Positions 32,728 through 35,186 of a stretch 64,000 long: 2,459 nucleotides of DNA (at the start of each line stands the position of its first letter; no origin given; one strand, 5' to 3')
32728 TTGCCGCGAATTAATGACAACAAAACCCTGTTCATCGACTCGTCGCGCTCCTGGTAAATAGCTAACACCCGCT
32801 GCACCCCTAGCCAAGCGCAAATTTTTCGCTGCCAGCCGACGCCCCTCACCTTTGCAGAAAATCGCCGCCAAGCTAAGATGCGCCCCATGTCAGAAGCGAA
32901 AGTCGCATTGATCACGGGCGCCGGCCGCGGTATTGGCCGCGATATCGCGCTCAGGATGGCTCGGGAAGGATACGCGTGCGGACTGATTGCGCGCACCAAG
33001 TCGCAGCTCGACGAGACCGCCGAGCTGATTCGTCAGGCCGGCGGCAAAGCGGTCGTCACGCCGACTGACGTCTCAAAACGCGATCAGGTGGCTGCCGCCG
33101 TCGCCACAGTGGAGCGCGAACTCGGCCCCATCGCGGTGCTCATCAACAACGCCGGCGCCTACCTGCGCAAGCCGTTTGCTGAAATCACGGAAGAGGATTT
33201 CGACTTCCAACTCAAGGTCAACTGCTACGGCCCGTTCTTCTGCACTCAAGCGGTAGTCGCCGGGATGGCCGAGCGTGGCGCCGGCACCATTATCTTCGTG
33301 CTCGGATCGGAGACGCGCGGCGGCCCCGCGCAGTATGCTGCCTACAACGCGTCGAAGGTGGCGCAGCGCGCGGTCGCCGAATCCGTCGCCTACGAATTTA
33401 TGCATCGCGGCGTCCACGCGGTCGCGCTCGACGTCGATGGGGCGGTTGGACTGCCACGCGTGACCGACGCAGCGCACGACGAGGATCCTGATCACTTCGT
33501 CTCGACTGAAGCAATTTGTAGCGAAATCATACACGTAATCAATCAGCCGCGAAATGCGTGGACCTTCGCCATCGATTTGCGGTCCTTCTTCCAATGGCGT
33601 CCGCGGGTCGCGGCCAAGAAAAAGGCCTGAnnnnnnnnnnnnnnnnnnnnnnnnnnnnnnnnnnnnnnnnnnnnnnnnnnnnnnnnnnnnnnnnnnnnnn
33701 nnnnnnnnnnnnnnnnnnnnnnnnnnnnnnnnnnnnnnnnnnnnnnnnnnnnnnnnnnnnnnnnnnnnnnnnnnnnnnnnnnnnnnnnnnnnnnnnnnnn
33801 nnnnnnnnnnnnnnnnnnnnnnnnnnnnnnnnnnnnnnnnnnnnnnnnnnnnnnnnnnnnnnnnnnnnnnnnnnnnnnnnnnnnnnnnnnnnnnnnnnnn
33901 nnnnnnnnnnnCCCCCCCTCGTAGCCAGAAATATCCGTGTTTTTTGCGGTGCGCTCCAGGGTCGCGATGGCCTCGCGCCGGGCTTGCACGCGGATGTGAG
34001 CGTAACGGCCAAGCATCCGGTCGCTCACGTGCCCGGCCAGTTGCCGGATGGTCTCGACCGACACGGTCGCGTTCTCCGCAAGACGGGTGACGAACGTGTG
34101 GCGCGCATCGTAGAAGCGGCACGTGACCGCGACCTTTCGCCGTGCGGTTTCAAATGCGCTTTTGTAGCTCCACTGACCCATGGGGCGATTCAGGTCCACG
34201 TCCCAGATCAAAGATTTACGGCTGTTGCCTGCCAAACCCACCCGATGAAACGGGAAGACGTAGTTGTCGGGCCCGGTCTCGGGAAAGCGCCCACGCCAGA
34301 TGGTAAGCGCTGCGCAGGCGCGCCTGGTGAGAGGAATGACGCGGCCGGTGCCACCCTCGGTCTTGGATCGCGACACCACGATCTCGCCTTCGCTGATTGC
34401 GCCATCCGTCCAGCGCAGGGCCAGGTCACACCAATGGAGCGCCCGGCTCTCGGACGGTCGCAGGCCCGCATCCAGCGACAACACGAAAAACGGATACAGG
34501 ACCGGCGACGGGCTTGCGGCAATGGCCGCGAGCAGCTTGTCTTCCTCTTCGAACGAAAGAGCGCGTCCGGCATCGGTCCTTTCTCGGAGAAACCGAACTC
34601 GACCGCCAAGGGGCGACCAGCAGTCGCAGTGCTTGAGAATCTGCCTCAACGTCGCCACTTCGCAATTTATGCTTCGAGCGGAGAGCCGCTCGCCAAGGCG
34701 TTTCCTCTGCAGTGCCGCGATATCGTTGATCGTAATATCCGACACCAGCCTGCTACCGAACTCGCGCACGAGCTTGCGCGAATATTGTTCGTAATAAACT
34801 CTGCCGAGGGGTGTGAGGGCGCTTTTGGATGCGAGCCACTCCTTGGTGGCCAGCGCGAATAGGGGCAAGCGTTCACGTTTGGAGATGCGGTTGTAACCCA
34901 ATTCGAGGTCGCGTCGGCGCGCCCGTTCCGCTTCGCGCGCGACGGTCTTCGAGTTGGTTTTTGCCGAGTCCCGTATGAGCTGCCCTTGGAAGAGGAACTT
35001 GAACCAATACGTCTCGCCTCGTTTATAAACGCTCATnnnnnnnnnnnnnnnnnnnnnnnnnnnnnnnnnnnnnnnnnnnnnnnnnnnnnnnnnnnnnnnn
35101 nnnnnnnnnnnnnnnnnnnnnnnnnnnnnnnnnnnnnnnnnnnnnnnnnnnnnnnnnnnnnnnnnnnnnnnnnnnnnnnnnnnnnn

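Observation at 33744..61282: tRNA-Pro(GGG) genomic island with att direct repeats and arm-type motifs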

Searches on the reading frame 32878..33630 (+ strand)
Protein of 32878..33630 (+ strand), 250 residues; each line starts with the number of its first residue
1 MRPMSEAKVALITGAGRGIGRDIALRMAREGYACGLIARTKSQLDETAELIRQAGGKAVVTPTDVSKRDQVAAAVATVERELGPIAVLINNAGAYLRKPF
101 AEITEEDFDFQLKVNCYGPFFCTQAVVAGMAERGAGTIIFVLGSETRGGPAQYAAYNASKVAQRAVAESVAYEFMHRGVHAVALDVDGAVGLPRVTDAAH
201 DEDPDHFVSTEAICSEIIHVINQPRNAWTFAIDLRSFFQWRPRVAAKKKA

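Call 11: find_encoding_contigs(protein=window:32878-33630:+, flank=10000, max_places=10)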
Protein window:32878-33630:+ (250 aa): no gene with exactly this product is on record in the collection.

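Call 13: find_related_loci(query=window:32878-33630:+, collection=genome_contigs, flank=10000)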
Query window:32878-33630:+ (250 aa) in genome_contigs; peptide patterns used: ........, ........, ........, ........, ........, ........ (x = any residue, [..] = any of these).
243 stretches matched a pattern; 131 encode a relative of the query (tblastn E <= 1e-3); the best 80 are kept; 80 distinct loci.
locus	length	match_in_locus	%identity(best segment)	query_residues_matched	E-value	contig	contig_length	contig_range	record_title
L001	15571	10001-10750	97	1-250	3e-165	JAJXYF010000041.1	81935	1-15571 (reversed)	MAG: Deltaproteobacteria bacterium isolate BP6.bin67 NODE_459_length_81935_cov_4.526574, whole genome shotgun sequence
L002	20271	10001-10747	94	1-249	2e-162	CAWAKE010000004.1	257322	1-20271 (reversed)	MAG: uncultured delta proteobacterium isolate MFD02416.bin.1.126 genome assembly, contig: contig_52124, whole genome sho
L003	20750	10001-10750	94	1-250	3e-162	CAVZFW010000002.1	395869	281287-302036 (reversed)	MAG: uncultured delta proteobacterium isolate MFD05513.bin.2.80 genome assembly, contig: contig_19506, whole genome shot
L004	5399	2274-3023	91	1-250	1e-160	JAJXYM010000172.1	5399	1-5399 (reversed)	MAG: Deltaproteobacteria bacterium isolate BP6.bin86 NODE_33684_length_5399_cov_1.636381, whole genome shotgun sequence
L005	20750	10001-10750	88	1-250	1e-155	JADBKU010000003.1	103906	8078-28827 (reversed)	MAG: bacterium isolate Bu91 bin.91_contig3, whole genome shotgun sequence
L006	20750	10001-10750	88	1-250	2e-155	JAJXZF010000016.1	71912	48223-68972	MAG: Deltaproteobacteria bacterium isolate BP7.bin41 NODE_430_length_71912_cov_4.146395, whole genome shotgun sequence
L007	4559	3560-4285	92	1-242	5e-157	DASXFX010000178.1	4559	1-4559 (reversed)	MAG TPA_asm: Candidatus Binataceae bacterium isolate SMAG_U5149 k141_3068996, whole genome shotgun sequence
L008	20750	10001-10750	92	1-250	2e-152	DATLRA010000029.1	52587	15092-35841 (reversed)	MAG TPA_asm: Candidatus Binataceae bacterium isolate SMAG_U13892 k141_476645, whole genome shotgun sequence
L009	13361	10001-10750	88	1-250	7e-151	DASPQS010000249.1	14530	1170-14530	MAG TPA_asm: Candidatus Binataceae bacterium isolate SMAG_U12205 k141_2643640, whole genome shotgun sequence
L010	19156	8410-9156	88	1-249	3e-150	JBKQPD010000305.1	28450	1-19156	MAG: Candidatus Binataceae bacterium isolate LAWAr2D2E2F__bin_98 LAWAr2D2E2F_000000336968, whole genome shotgun sequence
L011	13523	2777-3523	87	1-249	1e-149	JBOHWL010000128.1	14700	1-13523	MAG: Candidatus Binataceae bacterium isolate TC-S_metabat2.bin.194 k127_3604432, whole genome shotgun sequence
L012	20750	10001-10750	84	1-250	7e-148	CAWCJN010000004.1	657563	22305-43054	MAG: uncultured proteobacterium isolate MFD09603.bin.2.204 genome assembly, contig: contig_2423, whole genome shotgun se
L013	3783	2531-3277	86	2-250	4e-152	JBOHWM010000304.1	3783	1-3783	MAG: Candidatus Binataceae bacterium isolate TC-S_metabat2.bin.135 k127_668791, whole genome shotgun sequence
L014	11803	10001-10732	92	1-244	1e-147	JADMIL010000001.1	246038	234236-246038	MAG: Candidatus Binataceae bacterium isolate MAG011 NODE_41_length_246038_cov_10.888313, whole genome shotgun sequence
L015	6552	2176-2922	86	1-249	2e-146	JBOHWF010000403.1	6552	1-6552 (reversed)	MAG: Candidatus Binataceae bacterium isolate TC-B3_metabat2.bin.26 k127_222176, whole genome shotgun sequence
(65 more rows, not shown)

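Call 61: search_protein_families(library=pfam, proteins=[window:32878-33630:+], max_evalue=0.01)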
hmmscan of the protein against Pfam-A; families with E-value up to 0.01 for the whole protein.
window:32878-33630:+ (250 aa): 3 families
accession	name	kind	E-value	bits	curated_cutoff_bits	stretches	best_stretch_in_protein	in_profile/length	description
PF00106.31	adh_short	-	4e-44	150.9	26.6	1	8-183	1-176/195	short chain dehydrogenase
PF13561.12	adh_short_C2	-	7.7e-32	111.2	27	1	14-181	1-168/236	Enoyl-(Acyl carrier protein) reductase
PF08659.16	KR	-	3.3e-13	50.4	22.6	1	10-128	3-125/180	KR domain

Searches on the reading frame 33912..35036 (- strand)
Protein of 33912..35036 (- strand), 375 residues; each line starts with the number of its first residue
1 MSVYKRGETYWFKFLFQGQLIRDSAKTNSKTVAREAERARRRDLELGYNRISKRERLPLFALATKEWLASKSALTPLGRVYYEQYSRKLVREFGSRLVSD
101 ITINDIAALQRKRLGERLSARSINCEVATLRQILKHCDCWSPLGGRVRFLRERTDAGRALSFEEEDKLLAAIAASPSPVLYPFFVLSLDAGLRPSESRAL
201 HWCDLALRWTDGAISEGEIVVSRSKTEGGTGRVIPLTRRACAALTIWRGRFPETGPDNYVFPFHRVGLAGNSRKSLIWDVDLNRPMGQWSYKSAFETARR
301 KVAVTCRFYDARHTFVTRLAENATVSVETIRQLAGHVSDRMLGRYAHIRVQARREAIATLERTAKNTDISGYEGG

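Call 38: find_homologous_proteins(query=window:33912-35036:-, max_evalue=1e-20)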
Query seq(375 aa) (375 aa): 476 proteins with E <= 1e-20 among 8000 candidates; the best 120 are listed.
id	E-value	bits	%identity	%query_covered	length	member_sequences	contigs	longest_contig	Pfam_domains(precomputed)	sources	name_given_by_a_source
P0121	2.5e-248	841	100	100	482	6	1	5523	PF00589.28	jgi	-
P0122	3.2e-205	699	84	98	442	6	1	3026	PF00589.28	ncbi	-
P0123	1.6e-202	690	85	97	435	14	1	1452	PF00589.28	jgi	-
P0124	8.5e-201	685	84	97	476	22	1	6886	PF00589.28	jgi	-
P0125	7.8e-194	662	80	98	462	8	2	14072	PF00589.28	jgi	jgi:integrase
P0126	7.7e-189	645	78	100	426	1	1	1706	PF00589.28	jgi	jgi:integrase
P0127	1.8e-186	638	76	99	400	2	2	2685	PF00589.28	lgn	-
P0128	1.1e-183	628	75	98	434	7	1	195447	PF00589.28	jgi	jgi:integrase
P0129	3.9e-183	627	76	100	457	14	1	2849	PF00589.28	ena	-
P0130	6.4e-177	606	74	96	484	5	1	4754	PF00589.28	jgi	jgi:integrase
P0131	5.1e-171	587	72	97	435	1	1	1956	PF00589.28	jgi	jgi:integrase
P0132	3.6e-167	574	71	99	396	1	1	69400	PF00589.28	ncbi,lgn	-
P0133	4.6e-165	567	83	82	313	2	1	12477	PF00589.28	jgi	jgi:integrase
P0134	3.3e-164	564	70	98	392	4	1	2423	PF00589.28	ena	-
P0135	6.7e-162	557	70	97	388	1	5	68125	PF00589.28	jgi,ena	jgi:integrase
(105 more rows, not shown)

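Call 40: find_encoding_contigs(protein=P0126, flank=10000, max_places=5)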
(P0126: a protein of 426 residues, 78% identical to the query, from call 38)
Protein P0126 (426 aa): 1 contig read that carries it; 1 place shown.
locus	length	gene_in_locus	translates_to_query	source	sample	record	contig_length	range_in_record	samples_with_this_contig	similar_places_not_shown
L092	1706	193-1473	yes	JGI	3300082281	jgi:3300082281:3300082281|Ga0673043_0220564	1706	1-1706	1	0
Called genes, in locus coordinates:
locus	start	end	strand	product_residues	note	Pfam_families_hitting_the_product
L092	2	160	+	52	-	?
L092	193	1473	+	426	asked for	PF00589:Phage_integrase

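Call 41: find_encoding_contigs(protein=P0121, flank=10000, max_places=6)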
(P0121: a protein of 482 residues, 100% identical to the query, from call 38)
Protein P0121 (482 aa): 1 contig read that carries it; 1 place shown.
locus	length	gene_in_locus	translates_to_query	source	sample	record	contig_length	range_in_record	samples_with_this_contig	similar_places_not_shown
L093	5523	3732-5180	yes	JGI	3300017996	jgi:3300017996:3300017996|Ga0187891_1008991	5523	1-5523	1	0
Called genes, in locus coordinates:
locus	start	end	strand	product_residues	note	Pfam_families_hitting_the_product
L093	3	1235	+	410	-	?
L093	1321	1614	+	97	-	PF02604:PhdYeFM_antitox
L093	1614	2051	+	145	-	PF01850:PIN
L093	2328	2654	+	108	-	-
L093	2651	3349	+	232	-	PF06114:Peptidase_M78 (faint)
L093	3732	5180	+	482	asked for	PF00589:Phage_integrase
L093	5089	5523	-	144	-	?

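Call 46: search_solved_structures(query=A1, max_evalue=1, show_alignments=2)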
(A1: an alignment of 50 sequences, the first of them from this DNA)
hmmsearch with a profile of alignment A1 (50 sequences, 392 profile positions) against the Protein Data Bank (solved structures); distinct sequences matched with E-value up to 1: 6.
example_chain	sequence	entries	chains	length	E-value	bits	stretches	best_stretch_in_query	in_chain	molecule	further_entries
4a8e_A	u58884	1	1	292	5.1e-09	38.7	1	80-359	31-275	PROBABLE TYROSINE RECOMBINASE XERC-LIKE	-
6en0_A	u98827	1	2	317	0.00076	21.7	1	149-359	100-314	Int protein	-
6emy_A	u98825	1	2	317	0.0013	21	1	149-359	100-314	Int protein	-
6emz_A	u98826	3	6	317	0.004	19.3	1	152-359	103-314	Int protein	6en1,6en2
3nkh_A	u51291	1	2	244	0.012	17.8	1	277-363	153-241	Integrase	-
5by2_A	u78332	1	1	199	0.47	12.5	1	109-183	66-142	Phosphoheptose isomerase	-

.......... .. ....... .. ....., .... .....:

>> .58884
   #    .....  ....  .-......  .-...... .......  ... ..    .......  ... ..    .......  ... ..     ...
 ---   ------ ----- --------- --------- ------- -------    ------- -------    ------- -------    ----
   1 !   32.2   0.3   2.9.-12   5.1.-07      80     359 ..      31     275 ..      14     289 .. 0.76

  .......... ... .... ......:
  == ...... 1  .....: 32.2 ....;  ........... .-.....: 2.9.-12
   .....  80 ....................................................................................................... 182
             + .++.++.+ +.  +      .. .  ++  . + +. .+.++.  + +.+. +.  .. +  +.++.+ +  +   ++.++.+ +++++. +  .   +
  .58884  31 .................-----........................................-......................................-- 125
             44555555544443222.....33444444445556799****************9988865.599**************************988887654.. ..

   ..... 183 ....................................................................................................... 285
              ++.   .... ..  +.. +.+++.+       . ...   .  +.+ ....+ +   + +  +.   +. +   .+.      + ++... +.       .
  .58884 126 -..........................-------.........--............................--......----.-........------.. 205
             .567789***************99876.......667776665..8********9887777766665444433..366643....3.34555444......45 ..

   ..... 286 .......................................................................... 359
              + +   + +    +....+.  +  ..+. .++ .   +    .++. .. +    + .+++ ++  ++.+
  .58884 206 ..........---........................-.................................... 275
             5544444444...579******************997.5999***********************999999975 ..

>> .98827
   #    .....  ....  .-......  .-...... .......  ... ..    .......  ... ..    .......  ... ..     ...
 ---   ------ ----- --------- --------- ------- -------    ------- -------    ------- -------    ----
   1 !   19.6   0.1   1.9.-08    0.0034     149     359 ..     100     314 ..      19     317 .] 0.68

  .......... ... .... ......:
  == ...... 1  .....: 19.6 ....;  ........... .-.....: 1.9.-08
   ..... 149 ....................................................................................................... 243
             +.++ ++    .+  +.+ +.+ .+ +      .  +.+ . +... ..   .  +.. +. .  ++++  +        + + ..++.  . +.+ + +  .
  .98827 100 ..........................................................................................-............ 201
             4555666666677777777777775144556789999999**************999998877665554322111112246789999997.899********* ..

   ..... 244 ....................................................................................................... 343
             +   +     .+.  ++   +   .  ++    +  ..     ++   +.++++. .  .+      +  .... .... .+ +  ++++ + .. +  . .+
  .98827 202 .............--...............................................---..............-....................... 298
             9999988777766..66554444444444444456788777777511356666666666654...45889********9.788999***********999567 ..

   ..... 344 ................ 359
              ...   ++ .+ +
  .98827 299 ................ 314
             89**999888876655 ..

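Call 52: predict_structure(alignment_id=A1)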
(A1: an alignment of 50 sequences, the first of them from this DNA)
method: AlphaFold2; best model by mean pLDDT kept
length: 375 residues; sequences in the alignment: 50
mean_pLDDT: 85.5   pTM: 0.62
mean pLDDT of the five models: 85.5, 84.2, 84.1, 83.6, 79.7
residues with pLDDT >= 90: 172; 70-90: 168; 50-70: 26; < 50: 9
segments of 3 or more residues with pLDDT < 50: 368-375
pLDDT, mean of each block of 10 residues (from residue 1): 86 88 89 88 74 67 93 87 94 93 95 92 94 93 89 71 91 89 93 92 95 93 83 92 93 92 82 77 91 89 87 86 84 78 76 78 56 35
secondary structure, 60 per line:
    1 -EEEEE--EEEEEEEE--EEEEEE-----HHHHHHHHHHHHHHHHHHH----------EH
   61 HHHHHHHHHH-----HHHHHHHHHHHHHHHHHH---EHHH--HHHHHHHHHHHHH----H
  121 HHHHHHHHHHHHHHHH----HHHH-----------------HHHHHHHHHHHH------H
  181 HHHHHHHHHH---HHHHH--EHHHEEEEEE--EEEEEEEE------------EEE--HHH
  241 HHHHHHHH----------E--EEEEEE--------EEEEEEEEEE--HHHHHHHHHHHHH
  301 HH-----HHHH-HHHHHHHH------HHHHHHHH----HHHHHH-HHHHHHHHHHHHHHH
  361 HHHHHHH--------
elements in order: E2-6 E9-16 E19-24 H30-48 H60-70 H76-93 H103-115 H120-136 H141-144 H162-173 H180-190 H194-198 E205-210 E213-220 E233-235 H238-248 E262-267 E276-285 H288-302 H308-311 H313-320 H327-334 H339-344 H346-367

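Call 56: fold_search(model_id=the predicted structure, library=pdb)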
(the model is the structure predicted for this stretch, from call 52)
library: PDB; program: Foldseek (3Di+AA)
matches with E <= 10: 151; with E <= 0.001: 63
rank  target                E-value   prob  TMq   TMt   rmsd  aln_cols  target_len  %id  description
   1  6en2_A                1.1e-08  1.00  0.57  0.66   8.0       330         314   20  Structure of the Tn1549 transposon Integrase (aa 82-397, R225K) in complex with a circular intermediate DNA (CI6b-DNA) (released 2018-04-04)
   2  6en0_A                3.2e-08  1.00  0.55  0.66   6.3       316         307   18  Structure of the Tn1549 transposon Integrase (aa 82-397) in complex with circular intermediate DNA (CI5-DNA) (released 2018-04-04)
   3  2a3v_A                4.6e-08  1.00  0.48  0.56   9.1       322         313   17  Structural basis for broad DNA-specificity in integron recombination (released 2006-05-02)
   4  2a3v_C                5.3e-08  1.00  0.46  0.53  11.5       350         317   16  Structural basis for broad DNA-specificity in integron recombination (released 2006-05-02)
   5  5u91_B                5.9e-08  1.00  0.51  0.57   6.1       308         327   16  Crystal structure of Tre/loxLTR complex (released 2017-07-26)
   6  6emz_A                6.9e-08  1.00  0.59  0.68   5.8       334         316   19  Structure of the Tn1549 transposon Integrase (aa 82-397, R225K) in complex with circular intermediate DNA (CI5-DNA) (released 2018-04-04)
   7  5j0n_F                7.6e-08  1.00  0.50  0.52  12.4       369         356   17  Lambda excision HJ intermediate (released 2017-02-08)
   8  1z1b_B                8.4e-08  1.00  0.53  0.57  13.8       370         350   17  Crystal structure of a lambda integrase dimer bound to a COC' core site (released 2005-06-28)
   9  6emy_B                9.3e-08  1.00  0.56  0.65   7.9       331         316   20  Structure of the Tn1549 transposon Integrase (aa 82-397, Y379F) in complex with transposon right end DNA (released 2018-04-04)
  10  1z1g_A                1.0e-07  1.00  0.53  0.56  14.0       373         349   17  Crystal structure of a lambda integrase tetramer bound to a Holliday junction (released 2005-06-28)
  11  6en0_B                1.1e-07  1.00  0.57  0.68   7.9       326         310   19  Structure of the Tn1549 transposon Integrase (aa 82-397) in complex with circular intermediate DNA (CI5-DNA) (released 2018-04-04)
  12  6emy_A                1.1e-07  1.00  0.55  0.64   6.8       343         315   20  Structure of the Tn1549 transposon Integrase (aa 82-397, Y379F) in complex with transposon right end DNA (released 2018-04-04)
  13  1z1g_B                2.0e-07  1.00  0.52  0.57  13.7       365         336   16  Crystal structure of a lambda integrase tetramer bound to a Holliday junction (released 2005-06-28)
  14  1z1b_A                2.4e-07  1.00  0.53  0.56  13.8       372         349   19  Crystal structure of a lambda integrase dimer bound to a COC' core site (released 2005-06-28)
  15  5u91_E                2.6e-07  1.00  0.51  0.57   5.9       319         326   16  Crystal structure of Tre/loxLTR complex (released 2017-07-26)
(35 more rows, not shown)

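Call 95: list_cluster_members(proteins=[P0121, P0126])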
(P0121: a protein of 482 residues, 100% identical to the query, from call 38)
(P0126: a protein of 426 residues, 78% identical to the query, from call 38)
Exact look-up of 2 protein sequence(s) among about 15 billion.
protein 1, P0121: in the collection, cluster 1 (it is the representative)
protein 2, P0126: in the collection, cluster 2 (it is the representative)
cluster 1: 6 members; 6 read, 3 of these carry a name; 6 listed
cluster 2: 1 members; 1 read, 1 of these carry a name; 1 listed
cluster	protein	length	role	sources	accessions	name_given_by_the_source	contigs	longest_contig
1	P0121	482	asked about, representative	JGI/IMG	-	-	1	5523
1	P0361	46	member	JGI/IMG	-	hypothetical protein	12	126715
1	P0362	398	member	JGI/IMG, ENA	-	integrase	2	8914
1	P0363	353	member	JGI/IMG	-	integrase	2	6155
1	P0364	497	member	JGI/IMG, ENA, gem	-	-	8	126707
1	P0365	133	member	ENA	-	-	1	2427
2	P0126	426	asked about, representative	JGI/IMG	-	integrase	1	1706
